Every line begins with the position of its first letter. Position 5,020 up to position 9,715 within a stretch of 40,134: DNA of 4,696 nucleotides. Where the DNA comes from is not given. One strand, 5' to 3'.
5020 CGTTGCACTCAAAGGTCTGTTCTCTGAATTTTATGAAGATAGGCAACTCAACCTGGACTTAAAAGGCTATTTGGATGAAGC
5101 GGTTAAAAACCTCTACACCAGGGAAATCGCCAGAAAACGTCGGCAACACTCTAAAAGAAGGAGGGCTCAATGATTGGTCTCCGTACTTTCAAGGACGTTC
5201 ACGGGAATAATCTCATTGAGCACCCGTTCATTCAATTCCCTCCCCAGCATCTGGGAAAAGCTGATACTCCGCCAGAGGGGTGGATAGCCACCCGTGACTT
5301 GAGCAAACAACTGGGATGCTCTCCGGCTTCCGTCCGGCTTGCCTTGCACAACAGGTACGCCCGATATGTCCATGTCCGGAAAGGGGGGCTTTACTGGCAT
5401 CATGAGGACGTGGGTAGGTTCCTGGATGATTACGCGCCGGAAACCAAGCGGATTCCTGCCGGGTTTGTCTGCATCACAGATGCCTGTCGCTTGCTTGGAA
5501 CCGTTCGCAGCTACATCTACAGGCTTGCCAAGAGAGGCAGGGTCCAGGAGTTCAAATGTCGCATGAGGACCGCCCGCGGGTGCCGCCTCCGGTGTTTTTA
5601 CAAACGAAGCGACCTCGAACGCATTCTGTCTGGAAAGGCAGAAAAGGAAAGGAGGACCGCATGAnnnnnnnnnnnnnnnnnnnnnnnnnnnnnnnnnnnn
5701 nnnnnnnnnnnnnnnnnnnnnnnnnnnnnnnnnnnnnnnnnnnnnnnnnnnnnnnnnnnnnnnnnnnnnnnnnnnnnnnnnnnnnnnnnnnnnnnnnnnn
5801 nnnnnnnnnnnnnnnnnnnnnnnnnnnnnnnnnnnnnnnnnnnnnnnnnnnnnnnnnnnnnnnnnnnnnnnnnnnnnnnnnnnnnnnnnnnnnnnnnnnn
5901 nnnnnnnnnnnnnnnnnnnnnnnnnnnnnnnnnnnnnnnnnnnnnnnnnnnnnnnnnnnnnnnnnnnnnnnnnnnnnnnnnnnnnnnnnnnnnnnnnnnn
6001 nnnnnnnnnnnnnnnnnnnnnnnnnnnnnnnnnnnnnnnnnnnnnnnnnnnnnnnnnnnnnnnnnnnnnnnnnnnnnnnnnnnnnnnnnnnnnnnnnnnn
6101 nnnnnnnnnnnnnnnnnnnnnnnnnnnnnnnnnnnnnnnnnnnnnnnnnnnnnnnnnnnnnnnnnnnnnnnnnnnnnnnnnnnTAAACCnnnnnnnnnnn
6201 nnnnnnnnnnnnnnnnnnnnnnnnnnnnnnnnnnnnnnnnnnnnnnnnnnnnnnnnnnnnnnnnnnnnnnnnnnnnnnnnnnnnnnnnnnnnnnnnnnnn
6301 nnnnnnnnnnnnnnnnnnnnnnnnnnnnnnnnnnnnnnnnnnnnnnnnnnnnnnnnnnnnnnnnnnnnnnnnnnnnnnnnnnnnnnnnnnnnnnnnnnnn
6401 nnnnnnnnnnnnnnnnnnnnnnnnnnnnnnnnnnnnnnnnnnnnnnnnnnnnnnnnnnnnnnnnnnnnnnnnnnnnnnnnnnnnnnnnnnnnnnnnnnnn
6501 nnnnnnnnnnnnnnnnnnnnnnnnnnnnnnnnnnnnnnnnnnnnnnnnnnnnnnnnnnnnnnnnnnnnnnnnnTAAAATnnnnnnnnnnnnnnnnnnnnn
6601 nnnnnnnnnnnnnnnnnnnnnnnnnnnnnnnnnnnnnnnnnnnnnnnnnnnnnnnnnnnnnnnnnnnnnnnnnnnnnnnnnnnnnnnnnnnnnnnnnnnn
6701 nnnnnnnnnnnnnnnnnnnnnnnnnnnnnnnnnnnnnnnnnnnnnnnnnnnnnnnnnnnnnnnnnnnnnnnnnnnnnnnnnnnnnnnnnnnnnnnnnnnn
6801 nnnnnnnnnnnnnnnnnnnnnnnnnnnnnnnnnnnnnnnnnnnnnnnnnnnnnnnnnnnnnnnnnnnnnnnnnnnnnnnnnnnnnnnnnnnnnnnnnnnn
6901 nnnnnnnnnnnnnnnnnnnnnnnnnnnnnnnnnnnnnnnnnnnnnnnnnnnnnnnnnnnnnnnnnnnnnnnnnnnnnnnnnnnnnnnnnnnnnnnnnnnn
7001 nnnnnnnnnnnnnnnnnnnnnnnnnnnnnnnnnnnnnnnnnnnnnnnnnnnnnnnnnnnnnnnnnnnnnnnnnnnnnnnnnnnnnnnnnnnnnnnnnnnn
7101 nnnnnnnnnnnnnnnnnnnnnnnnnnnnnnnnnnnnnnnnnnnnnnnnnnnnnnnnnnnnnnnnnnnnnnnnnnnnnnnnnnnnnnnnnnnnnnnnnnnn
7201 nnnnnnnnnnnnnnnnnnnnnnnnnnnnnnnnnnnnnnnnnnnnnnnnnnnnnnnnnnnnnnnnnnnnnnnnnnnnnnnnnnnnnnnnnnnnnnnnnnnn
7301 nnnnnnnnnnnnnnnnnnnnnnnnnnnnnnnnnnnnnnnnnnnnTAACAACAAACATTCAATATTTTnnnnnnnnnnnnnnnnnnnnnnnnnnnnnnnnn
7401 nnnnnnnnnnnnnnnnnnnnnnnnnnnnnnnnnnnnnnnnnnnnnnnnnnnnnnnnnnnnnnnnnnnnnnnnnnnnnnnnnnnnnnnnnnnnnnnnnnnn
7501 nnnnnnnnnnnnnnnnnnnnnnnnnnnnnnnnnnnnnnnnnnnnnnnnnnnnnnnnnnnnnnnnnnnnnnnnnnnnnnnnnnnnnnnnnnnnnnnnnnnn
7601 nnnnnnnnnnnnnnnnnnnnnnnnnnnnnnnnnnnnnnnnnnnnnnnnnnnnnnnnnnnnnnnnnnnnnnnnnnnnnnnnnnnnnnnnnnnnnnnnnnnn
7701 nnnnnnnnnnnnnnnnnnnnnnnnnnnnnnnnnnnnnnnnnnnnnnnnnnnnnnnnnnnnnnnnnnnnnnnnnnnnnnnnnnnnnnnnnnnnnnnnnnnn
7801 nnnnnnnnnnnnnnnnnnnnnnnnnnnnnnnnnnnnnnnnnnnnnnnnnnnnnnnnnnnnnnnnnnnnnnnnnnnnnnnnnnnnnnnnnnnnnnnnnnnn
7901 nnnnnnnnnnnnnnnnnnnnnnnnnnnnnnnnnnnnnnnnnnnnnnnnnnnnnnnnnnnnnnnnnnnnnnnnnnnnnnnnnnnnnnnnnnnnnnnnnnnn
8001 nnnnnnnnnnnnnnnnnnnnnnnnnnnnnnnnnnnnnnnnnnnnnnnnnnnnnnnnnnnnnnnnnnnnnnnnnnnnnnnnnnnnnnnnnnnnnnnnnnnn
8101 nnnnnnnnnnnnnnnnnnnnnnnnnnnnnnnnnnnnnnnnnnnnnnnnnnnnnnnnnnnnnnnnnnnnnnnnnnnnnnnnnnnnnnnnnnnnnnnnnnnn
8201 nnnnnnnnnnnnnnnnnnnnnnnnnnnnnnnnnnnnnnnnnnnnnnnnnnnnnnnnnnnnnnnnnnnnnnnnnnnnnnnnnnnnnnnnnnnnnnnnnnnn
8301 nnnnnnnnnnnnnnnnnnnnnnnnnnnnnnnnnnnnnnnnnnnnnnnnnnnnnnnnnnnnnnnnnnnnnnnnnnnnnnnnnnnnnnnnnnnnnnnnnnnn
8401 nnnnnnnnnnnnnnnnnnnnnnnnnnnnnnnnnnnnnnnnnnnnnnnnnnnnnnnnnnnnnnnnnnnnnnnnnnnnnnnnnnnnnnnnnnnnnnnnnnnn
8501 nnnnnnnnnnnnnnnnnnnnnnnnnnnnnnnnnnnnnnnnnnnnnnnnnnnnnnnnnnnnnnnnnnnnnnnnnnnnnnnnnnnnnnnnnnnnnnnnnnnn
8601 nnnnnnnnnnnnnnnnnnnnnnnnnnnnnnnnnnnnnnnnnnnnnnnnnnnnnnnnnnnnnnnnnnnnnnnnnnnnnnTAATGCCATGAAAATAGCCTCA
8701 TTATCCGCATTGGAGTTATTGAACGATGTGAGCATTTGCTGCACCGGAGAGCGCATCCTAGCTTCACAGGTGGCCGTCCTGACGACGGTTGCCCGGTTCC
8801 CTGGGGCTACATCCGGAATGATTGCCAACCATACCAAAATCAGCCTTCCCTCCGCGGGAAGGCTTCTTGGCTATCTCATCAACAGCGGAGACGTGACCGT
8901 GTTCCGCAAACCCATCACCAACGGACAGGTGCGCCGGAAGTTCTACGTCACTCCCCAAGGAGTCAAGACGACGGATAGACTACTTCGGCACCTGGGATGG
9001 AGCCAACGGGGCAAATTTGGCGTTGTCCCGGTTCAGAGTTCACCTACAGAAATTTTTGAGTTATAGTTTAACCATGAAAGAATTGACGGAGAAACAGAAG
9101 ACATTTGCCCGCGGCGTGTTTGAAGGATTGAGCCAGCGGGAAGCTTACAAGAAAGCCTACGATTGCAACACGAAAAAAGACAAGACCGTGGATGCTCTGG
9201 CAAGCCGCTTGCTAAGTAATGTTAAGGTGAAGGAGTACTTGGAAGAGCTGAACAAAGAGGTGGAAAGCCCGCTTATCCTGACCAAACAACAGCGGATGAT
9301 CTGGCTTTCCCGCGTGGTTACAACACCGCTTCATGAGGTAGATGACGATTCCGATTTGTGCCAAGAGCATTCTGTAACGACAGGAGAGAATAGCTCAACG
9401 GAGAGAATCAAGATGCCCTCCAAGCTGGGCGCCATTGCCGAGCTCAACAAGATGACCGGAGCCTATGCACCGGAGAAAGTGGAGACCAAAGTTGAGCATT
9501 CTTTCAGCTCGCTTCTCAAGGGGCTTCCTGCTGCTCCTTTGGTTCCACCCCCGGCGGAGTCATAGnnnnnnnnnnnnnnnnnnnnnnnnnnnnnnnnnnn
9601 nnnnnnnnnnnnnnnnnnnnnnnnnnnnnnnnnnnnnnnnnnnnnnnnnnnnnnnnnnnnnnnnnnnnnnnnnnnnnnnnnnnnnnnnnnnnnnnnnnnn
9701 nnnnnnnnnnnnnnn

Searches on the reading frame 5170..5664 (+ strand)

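Call 19: search_protein_families(library=pfam, proteins=[window:5170-5664:+], max_evalue=0.01)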
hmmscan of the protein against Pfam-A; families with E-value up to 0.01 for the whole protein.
window:5170-5664:+ (164 aa): 3 families
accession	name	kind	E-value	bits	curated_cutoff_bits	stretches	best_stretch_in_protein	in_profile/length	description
PF12728.13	HTH_17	-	2.3e-06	28.2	27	1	102-154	4-48/51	Helix-turn-helix domain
PF13551.12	HTH_29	-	0.005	17.4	28.1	0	103-122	16-35/64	Winged helix-turn helix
PF13384.12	HTH_23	-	0.0067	16.7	24.6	0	101-122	19-40/50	Homeodomain-like domain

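Call 25: search_protein_families(library=phrogs, proteins=[window:5170-5664:+], max_evalue=0.001)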
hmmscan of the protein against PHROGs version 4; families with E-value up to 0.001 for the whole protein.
window:5170-5664:+ (164 aa): 1 family
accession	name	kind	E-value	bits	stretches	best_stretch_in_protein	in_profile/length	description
phrog_66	-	integration and excision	1.1e-06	29.6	0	99-161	93-148/412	excisionase and transcriptional regulator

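Call 36: search_protein_families(library=ncbifam, proteins=[window:5170-5664:+], max_evalue=1)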
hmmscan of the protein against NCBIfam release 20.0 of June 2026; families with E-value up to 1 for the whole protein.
window:5170-5664:+ (164 aa): 1 family
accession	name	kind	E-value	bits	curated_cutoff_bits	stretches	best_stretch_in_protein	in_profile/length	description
TIGR01764.1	excise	domain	0.00053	20.3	28.8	1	102-125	4-27/49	excisionase family DNA-binding protein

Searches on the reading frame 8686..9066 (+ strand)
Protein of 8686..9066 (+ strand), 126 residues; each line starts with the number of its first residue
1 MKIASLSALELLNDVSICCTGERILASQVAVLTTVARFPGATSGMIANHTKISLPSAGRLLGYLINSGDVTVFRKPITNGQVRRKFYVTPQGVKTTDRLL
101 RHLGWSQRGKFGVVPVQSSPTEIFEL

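Call 20: search_protein_families(library=pfam, proteins=[window:8686-9066:+], max_evalue=0.01)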
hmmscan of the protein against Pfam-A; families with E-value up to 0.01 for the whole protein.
window:8686-9066:+ (126 aa): 1 family
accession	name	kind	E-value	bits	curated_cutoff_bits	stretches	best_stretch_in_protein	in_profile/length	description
PF12802.13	MarR_2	-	6.1e-05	23.5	27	1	27-68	6-48/61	MarR family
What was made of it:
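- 8686..9066 (+): 126-aa MarR-like winged-helix protein immediately upstream of terS. Candidate activator that binds the box (inferred, not shown). Pfam MarR_2, below its curated cut-off (call 20).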

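Call 25: search_protein_families(library=phrogs, proteins=[window:8686-9066:+], max_evalue=0.001)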
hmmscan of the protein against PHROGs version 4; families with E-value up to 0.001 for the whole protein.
window:8686-9066:+ (126 aa): 0 families

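Call 36: search_protein_families(library=ncbifam, proteins=[window:8686-9066:+], max_evalue=1)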
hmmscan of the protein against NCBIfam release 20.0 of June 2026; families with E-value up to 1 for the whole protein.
window:8686-9066:+ (126 aa): 2 families
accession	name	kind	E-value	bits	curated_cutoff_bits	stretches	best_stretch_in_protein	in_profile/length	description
NF052438.1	TransRegRv0880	equivalog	0.0069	16.2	220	1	22-82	30-90/143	Rv0880 family HTH-type transcriptional regulator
TIGR04176.1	MarR_EPS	equivalog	0.062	13.4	88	1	28-99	6-77/105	MarR family EPS-associated transcriptional regulator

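Call 38: find_related_loci(query=window:8686-9063:+, collection=viral_contigs, flank=4000)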
Query window:8686-9063:+ (126 aa) in viral_contigs; peptide patterns used: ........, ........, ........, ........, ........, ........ (x = any residue, [..] = any of these).
15 stretches matched a pattern; 1 encode a relative of the query (tblastn E <= 1e-3); 1 distinct loci.
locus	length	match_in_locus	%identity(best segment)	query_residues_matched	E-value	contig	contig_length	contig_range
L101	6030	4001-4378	97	1-126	6e-82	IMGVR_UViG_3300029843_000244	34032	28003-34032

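Call 54: search_protein_families(library=pfam, alignment_id=A3, max_evalue=0.01)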
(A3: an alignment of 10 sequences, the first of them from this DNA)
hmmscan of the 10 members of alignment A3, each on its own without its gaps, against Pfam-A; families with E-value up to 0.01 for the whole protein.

A. member 1, seq(126 aa): 1 family
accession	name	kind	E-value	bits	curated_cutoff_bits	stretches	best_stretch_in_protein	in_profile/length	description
PF12802.13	MarR_2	-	6.1e-05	23.5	27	1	27-68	6-48/61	MarR family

B. families by the number of members that match (of 10 scanned): 12 families
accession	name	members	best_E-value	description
PF03551.20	PadR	4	0.00063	Transcriptional regulator PadR-like family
PF12802.13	MarR_2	3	6.1e-05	MarR family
PF13814.12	Replic_Relax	3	0.00043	Replication-relaxation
PF12840.13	HTH_20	3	0.001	Helix-turn-helix domain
PF01638.23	HxlR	3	0.0019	HxlR-like helix-turn-helix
PF10711.15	DUF2513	1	0.00076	Hypothetical protein (DUF2513)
PF14947.12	HTH_45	1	0.0016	Winged helix-turn-helix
PF07848.18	PaaX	1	0.0016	PaaX-like protein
PF13601.12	HTH_34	1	0.0023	Winged helix DNA-binding domain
PF25213.1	HVO_A0261_N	1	0.0028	HVO_A0261 N-terminal domain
PF01022.26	HTH_5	1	0.0037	Bacterial regulatory protein, arsR family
PF19371.4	DUF5946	1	0.006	Family of unknown function (DUF5946)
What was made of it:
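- On MarR-family winged-helix regulator (candidate binding protein only): Pfam MarR_2, PadR and HTH_20 match several members below their curated cut-offs (call 54).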

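Call 55: search_solved_structures(query=A3, max_evalue=1)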
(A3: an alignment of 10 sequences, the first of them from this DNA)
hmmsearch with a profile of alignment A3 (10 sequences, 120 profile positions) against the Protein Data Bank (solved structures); distinct sequences matched with E-value up to 1: 272 (the best 60 are shown).
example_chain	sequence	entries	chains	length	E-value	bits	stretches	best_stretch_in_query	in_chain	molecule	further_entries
6fi9_A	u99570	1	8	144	5.2e-09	39.2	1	17-109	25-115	Transcriptional regulator ZitR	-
6pcp_A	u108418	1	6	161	7e-09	38.7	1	12-109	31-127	MarR family transcriptional regulator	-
3tgn_A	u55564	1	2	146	9.2e-09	38.4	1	17-108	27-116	Adc operon repressor AdcR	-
5yhz_A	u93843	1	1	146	9.5e-09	38.3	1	17-109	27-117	Zinc transport transcriptional regulator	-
6pco_A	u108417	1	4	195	1.2e-08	38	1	12-109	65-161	MarR-family transcriptional regulator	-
5yi0_B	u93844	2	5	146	3.5e-08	36.5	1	25-109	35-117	Zinc transport transcriptional regulator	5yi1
5yhx_A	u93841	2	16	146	4.9e-08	36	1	17-109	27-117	Zinc transport transcriptional regulator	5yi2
3bj6_A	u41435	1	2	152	5.1e-08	36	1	3-108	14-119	Transcriptional regulator, MarR family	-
2pfb_A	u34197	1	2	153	5.4e-08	35.9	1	26-117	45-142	Transcriptional regulator OhrR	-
2pex_A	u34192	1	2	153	5.6e-08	35.8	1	26-117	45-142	Transcriptional regulator OhrR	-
2hr3_A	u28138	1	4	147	8.9e-08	35.2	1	5-97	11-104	Probable transcriptional regulator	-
5yhy_A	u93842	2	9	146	2e-07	34.1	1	25-109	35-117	Zinc transport transcriptional regulator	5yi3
5k5o_A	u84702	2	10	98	2.3e-07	33.9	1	31-109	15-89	AspA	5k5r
4rs8_A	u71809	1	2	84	2.5e-07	33.7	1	31-108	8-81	AspA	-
5k1y_C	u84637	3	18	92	5.1e-07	32.7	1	31-109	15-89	AspA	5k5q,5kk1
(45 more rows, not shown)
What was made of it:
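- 8686..9066 (+): A profile of 10 syntenic homologues hits MarR-family PDB chains at E 5e-9 (call 55).
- On MarR-family winged-helix regulator (candidate binding protein only): Profile A3 against PDB gives ZitR, AdcR and MarR chains at E 5e-9 to 1e-5 (call 55).
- Closest known: RinA / ArpU / LtrC late transcriptional regulators of Gram-positive temperate phages. Different: The protein fold family differs (MarR-like winged helix, call 55).
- Its profile is MarR-like (call 55). MarR-family proteins are mostly repressors; this rests on established knowledge, and the profile match is in call 55.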

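Call 71: find_homologous_proteins(query=A3, max_evalue=0.001)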
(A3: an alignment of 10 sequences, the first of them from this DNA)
Query A3 (10 sequences) (126 aa, profile of the alignment): 41 proteins with E <= 0.001 among 3247 candidates.
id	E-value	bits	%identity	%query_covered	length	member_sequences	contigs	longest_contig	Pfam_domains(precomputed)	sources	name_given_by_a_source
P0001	4.1e-38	148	-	-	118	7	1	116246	-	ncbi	-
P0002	8.6e-36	140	-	-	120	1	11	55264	-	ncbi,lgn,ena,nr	ncbi:MAG: helix-turn-helix transcriptional regulator [Akkermansia sp.]|nr:helix-turn-helix transcrip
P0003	1.6e-35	139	-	-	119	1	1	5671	-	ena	-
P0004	1.7e-35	139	-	-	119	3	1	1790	-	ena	-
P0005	1.1e-33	133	-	-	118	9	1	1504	-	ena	-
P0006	1.3e-30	123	-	-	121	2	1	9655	-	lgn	-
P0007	1.7e-29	120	-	-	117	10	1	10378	-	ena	-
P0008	3.3e-29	119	-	-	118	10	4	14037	-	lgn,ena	-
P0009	5.7e-24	102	98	100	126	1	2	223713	-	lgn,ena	-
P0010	1.5e-23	101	-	-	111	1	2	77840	-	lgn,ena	-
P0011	7.5e-23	98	98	100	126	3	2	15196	-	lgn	-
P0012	1.0e-22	98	-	-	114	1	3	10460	-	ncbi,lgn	ncbi:MAG: hypothetical protein R3Y56_07515 [Akkermansia sp.]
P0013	1.4e-22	98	97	100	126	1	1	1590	-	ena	-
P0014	1.8e-22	97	-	-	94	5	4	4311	-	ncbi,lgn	ncbi:MAG: hypothetical protein RSE01_09010 [Akkermansia sp.]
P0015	2.1e-22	97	94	100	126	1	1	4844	-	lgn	-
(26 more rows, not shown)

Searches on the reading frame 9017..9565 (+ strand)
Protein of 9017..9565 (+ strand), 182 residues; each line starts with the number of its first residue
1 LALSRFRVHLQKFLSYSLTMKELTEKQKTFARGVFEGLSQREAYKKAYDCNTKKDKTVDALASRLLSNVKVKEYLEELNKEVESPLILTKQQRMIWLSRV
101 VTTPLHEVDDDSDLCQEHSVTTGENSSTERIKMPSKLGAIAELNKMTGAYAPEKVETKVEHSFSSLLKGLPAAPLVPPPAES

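Call 20: search_protein_families(library=pfam, proteins=[window:9017-9565:+], max_evalue=0.01)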
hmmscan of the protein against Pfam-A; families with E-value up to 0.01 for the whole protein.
window:9017-9565:+ (182 aa): 1 family
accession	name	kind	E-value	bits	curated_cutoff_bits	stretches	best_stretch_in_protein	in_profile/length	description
PF03592.21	Terminase_2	-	1.3e-12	49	26.1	1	23-157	1-137/141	Terminase small subunit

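Call 57: find_related_loci(query=window:9017-9562:+, collection=viral_contigs, flank=6000)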
Query window:9017-9562:+ (182 aa) in viral_contigs; peptide patterns used: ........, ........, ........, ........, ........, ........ (x = any residue, [..] = any of these).
349 stretches matched a pattern; 145 encode a relative of the query (tblastn E <= 1e-3); the best 80 are kept; 80 distinct loci.
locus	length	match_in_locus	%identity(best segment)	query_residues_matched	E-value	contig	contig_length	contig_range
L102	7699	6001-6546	96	1-182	2e-117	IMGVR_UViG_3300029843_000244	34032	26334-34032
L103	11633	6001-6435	62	16-159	5e-50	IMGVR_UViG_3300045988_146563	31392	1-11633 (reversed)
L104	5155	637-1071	62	16-159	5e-50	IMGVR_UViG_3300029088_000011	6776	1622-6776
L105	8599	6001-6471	63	28-182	2e-47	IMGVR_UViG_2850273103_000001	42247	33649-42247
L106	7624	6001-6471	62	28-182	3e-47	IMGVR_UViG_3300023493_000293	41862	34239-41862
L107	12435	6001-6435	61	16-159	1e-49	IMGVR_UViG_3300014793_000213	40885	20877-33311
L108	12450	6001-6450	48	24-176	2e-40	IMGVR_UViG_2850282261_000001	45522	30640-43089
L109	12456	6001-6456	50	22-176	2e-39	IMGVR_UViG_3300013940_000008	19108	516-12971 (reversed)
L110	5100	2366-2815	47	24-176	2e-39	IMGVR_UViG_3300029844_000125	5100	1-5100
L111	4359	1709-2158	46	24-176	1e-38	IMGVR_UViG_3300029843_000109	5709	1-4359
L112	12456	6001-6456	48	22-176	1e-38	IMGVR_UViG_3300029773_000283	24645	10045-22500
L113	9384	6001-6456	48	22-176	1e-38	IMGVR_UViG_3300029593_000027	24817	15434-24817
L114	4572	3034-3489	48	22-176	1e-38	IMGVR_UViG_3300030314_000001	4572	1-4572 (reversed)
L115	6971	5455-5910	48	22-176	1e-38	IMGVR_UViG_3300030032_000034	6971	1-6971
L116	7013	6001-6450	46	24-176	2e-38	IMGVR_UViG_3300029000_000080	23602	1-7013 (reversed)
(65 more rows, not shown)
